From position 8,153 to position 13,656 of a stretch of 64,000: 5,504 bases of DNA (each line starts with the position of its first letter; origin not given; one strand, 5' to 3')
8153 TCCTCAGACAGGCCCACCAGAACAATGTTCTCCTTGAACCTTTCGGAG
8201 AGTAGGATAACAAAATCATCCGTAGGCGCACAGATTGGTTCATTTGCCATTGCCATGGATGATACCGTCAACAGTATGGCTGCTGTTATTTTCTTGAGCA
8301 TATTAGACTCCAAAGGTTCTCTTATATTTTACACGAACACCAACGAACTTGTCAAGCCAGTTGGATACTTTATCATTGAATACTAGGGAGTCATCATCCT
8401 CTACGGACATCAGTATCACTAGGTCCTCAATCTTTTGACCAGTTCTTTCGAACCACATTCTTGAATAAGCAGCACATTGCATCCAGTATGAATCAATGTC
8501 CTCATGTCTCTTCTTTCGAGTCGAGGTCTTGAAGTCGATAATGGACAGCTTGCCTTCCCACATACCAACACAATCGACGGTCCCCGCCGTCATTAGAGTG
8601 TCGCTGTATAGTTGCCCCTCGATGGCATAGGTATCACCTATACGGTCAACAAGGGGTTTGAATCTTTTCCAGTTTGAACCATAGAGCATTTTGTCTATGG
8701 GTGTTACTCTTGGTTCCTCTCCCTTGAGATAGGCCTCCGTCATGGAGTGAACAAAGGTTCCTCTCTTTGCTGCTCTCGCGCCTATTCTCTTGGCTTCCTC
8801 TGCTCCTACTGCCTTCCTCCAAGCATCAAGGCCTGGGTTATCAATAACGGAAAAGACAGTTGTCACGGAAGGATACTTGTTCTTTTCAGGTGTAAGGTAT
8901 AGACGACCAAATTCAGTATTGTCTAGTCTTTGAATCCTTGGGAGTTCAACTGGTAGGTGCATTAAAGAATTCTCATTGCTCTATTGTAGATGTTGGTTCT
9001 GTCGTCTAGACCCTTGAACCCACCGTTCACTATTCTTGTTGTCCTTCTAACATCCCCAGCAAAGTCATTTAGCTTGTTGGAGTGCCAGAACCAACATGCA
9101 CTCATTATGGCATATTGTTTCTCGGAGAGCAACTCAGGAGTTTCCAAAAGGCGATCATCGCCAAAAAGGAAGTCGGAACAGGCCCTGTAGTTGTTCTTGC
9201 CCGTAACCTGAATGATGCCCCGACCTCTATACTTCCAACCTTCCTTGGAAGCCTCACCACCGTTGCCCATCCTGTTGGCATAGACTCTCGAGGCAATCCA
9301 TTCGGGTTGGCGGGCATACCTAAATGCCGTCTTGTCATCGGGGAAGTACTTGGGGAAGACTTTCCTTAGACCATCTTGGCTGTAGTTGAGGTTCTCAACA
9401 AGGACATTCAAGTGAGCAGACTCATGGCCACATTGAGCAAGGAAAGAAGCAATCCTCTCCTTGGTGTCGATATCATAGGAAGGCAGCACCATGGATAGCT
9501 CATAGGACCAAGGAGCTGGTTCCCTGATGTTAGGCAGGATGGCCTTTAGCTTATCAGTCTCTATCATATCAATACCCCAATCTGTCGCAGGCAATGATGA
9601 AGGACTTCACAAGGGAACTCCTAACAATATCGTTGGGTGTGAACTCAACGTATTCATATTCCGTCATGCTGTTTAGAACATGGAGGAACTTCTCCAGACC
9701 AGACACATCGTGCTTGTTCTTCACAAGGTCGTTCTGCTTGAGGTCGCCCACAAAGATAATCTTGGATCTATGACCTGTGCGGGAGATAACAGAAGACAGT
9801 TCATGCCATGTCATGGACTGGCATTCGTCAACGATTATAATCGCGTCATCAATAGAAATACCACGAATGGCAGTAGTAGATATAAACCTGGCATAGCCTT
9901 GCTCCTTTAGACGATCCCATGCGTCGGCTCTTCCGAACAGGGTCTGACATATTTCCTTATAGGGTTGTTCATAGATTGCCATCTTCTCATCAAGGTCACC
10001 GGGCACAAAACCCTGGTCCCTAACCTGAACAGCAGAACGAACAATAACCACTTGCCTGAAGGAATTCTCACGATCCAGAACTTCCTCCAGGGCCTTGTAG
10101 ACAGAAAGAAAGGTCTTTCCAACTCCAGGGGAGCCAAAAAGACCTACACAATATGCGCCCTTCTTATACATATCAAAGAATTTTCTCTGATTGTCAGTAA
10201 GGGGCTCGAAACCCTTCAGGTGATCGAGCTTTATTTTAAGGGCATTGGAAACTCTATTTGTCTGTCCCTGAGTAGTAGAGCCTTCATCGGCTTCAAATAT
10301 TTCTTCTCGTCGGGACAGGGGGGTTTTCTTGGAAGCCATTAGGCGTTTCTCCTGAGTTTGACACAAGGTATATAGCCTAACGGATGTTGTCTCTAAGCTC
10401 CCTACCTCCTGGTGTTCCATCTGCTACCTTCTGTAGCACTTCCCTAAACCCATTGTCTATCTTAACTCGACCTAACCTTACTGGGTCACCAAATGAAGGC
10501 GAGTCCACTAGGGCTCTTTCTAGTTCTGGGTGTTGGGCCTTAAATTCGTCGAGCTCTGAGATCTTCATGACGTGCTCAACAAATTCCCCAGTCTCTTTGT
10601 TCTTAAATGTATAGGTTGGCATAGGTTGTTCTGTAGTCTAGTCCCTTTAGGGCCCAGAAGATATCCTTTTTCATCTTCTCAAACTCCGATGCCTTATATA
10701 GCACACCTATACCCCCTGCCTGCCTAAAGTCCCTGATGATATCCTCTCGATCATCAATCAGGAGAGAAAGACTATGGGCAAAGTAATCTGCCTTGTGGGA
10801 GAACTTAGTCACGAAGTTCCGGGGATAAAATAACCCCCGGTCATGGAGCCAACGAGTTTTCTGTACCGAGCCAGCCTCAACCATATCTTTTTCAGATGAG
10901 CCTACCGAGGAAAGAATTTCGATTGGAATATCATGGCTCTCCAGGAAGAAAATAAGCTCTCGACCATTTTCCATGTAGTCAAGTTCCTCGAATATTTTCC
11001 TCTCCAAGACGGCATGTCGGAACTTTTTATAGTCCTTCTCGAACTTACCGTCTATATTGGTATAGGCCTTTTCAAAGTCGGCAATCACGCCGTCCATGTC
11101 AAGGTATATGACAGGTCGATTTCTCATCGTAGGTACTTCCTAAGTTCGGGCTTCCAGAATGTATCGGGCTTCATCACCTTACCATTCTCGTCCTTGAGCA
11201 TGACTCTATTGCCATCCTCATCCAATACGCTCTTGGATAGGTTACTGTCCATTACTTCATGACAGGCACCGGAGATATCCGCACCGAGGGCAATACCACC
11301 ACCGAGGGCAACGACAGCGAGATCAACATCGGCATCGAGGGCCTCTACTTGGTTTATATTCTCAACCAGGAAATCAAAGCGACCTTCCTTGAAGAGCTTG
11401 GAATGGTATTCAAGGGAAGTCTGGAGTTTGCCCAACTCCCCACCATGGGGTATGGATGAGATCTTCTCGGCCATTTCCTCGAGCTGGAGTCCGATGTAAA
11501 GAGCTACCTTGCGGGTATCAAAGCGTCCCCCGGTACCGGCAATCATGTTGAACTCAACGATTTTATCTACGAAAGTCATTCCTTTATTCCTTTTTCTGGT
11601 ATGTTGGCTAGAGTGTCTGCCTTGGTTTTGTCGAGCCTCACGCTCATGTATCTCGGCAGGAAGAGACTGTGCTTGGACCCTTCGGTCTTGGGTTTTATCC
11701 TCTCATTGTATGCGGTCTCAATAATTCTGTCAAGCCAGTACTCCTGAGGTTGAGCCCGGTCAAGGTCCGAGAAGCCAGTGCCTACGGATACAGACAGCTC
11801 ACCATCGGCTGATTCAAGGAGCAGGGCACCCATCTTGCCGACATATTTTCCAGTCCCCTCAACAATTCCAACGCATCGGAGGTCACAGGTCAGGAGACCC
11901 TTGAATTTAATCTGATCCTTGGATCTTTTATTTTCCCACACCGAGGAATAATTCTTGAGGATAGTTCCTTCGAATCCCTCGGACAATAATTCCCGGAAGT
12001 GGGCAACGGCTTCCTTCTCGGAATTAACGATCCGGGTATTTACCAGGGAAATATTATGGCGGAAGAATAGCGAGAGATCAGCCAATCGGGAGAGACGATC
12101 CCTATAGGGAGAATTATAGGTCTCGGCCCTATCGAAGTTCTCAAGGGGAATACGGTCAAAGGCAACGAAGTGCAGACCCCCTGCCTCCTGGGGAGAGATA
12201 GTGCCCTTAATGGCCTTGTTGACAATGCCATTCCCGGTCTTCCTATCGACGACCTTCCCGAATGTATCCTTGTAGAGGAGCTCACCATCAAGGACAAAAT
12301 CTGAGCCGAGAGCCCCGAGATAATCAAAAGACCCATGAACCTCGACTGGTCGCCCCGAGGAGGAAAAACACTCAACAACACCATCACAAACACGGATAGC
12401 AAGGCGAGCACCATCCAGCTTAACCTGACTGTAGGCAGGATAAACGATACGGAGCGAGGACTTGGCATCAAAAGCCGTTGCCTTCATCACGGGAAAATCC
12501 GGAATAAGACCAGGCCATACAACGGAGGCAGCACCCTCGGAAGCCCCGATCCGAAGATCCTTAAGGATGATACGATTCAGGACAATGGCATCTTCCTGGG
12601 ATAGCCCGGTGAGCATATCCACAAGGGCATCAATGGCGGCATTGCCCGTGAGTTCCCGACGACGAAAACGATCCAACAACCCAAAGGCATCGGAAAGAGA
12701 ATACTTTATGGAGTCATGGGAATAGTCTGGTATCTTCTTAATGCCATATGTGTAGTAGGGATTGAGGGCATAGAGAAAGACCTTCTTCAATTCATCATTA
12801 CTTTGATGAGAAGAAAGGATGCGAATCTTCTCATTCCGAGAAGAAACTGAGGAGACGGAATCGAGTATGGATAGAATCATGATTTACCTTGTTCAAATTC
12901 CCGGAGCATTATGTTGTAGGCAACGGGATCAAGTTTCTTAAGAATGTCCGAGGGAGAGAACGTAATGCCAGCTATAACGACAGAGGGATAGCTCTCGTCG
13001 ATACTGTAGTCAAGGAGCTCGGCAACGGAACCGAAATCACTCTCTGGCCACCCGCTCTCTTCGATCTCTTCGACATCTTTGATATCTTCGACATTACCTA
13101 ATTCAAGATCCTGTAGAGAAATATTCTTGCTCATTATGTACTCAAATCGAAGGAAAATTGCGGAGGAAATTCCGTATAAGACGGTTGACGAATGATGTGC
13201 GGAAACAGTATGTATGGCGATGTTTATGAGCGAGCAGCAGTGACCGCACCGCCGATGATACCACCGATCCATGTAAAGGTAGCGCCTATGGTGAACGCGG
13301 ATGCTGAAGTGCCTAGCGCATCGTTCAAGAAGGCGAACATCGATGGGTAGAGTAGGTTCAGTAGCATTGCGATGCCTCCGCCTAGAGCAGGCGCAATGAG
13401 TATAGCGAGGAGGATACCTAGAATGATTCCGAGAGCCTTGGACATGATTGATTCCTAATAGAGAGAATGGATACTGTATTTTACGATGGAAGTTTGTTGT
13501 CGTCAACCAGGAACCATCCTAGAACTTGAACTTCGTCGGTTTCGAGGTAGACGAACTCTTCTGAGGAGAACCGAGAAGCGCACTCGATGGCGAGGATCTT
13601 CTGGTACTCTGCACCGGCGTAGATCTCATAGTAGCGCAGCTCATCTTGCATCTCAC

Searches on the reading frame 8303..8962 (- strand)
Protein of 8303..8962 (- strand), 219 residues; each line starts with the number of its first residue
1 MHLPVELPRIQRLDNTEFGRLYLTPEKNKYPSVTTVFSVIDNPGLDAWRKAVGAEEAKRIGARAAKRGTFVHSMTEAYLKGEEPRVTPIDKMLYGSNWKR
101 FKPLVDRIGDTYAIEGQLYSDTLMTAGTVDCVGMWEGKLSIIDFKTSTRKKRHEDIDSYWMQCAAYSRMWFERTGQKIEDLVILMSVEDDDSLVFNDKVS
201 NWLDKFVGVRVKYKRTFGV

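Call 56: search_protein_families(library=pfam, proteins=[window:8303-8962:-], max_evalue=0.01)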
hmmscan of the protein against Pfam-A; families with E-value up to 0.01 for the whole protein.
window:8303-8962:- (219 aa): 1 family
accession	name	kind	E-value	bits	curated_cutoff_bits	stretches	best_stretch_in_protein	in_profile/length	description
PF12705.13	PDDEXK_1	-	0.0001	22.8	22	1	125-169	124-168/247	PD-(D/E)XK nuclease superfamily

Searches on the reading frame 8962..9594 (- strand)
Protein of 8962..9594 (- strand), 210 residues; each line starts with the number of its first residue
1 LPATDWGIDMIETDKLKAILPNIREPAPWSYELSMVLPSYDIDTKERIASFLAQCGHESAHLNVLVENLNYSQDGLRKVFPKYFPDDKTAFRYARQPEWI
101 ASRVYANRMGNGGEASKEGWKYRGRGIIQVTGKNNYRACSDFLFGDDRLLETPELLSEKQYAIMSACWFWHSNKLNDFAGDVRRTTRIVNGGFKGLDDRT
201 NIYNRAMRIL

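Call 56: search_protein_families(library=pfam, proteins=[window:8962-9594:-], max_evalue=0.01)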
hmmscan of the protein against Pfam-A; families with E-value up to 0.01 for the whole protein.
window:8962-9594:- (210 aa): 1 family
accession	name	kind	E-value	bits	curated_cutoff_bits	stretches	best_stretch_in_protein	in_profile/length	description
PF00182.24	Glyco_hydro_19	-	3.4e-07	30.8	25.5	1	116-175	101-159/232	Chitinase class I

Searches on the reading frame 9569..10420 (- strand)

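Call 56: search_protein_families(library=pfam, proteins=[window:9569-10420:-], max_evalue=0.01)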
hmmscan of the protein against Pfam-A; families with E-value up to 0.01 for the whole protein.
window:9569-10420:- (283 aa): 4 families
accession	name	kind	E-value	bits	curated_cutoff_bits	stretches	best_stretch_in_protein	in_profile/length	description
PF02562.22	PhoH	-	1.3e-39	136.3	27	1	72-276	3-202/205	PhoH-like protein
PF13245.12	AAA_19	-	7.2e-07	29.9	25.1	1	91-230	13-129/134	AAA domain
PF13604.12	AAA_30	-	6.1e-06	26.5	27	1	74-235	2-133/191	AAA domain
PF13401.12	AAA_22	-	0.00018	22.2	27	1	88-225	4-122/130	AAA domain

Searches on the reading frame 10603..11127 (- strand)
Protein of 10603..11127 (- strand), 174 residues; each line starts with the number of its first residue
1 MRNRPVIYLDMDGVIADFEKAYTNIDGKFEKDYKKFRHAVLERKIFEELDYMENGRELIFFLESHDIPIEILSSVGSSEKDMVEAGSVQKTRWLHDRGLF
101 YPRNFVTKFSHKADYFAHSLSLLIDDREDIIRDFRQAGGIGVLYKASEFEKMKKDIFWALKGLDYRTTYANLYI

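Call 56: search_protein_families(library=pfam, proteins=[window:10603-11127:-], max_evalue=0.01)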
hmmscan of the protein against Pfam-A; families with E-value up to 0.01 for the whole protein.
window:10603-11127:- (174 aa): 1 family
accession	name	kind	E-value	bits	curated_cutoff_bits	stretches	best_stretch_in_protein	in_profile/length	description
PF06941.18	NT5C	-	0.00043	20.6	24.8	0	4-26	1-23/180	5' nucleotidase, deoxy (Pyrimidine), cytosolic type C protein (NT5C)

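Call 64: search_protein_families(library=phrogs, proteins=[window:10603-11127:-], max_evalue=0.001)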
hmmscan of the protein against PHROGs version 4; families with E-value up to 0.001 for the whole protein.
window:10603-11127:- (174 aa): 3 families
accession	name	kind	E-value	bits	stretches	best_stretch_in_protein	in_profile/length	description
phrog_2643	-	moron, auxiliary metabolic gene and host takeover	1.4e-26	94.2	1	4-159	6-172/182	5'-3' deoxyribonucleotidase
phrog_420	-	unknown function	8.3e-12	46.2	1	1-153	10-184/267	unknown function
phrog_415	-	other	0.00092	20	0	1-138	18-158/218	polynucleotide kinase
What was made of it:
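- Tried and rejected: The HAD protein at 10603-11127 looks like a deoxyribonucleotidase (phrog_2643 1.4e-26) and matches a 'polynucleotide kinase' PHROG only weakly at 9e-4 (call 64).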

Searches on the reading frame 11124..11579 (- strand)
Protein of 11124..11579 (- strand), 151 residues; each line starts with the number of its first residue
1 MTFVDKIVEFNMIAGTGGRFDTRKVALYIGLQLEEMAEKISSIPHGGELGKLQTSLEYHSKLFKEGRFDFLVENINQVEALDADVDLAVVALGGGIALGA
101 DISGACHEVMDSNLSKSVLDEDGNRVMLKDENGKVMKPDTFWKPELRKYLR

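Call 56: search_protein_families(library=pfam, proteins=[window:11124-11579:-], max_evalue=0.01)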
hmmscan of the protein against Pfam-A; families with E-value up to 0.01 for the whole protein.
window:11124-11579:- (151 aa): 0 families

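Call 64: search_protein_families(library=phrogs, proteins=[window:11124-11579:-], max_evalue=0.001)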
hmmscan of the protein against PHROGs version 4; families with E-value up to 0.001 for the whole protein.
window:11124-11579:- (151 aa): 2 families
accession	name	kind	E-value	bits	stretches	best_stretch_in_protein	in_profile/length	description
phrog_671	-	other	6.9e-23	82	1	3-150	538-657/678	nucleotide pyrophosphohydrolase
phrog_4159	-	other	3.9e-07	30.6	1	48-149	148-255/270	nucleotide pyrophosphohydrolase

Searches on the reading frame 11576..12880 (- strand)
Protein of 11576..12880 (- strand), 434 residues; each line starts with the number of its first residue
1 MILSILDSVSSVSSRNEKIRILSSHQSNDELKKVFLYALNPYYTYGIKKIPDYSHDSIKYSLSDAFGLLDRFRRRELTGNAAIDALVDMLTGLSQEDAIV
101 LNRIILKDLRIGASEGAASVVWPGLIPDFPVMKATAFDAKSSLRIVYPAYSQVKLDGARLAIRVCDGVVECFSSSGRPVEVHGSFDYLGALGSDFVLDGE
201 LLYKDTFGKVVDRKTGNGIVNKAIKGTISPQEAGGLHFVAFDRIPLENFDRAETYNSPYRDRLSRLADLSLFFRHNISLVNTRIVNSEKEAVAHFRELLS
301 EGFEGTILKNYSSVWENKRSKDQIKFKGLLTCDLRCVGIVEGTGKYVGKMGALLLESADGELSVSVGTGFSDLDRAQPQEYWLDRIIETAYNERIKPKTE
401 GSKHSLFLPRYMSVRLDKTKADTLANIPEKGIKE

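Call 56: search_protein_families(library=pfam, proteins=[window:11576-12880:-], max_evalue=0.01)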
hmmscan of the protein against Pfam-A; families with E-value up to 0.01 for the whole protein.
window:11576-12880:- (434 aa): 3 families
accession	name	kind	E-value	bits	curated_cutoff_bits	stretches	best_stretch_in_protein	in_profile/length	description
PF01068.26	DNA_ligase_A_M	-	1.3e-16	61.3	26.2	1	148-327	21-204/204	ATP dependent DNA ligase domain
PF14743.12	DNA_ligase_OB_2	-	8.8e-09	35.7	28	1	341-394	1-51/66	DNA ligase OB-like domain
PF04675.19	DNA_ligase_A_N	-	3e-05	24.7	24.6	1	60-116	109-167/174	DNA ligase N terminus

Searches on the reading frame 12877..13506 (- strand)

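Call 56: search_protein_families(library=pfam, proteins=[window:12877-13506:-], max_evalue=0.01)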
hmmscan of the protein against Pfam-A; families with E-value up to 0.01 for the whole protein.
window:12877-13506:- (209 aa): 0 families

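Call 64: search_protein_families(library=phrogs, proteins=[window:12877-13506:-], max_evalue=0.001)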
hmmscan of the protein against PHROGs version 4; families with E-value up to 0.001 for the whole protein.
window:12877-13506:- (209 aa): 3 families
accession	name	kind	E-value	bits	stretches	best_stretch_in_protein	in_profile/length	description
phrog_37123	-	unknown function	2.5e-07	32.1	1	168-199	20-51/71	-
phrog_9396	-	unknown function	2.9e-06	28.6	1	168-206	37-75/109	-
phrog_9294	-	unknown function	9e-06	27.1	1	140-205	25-87/127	-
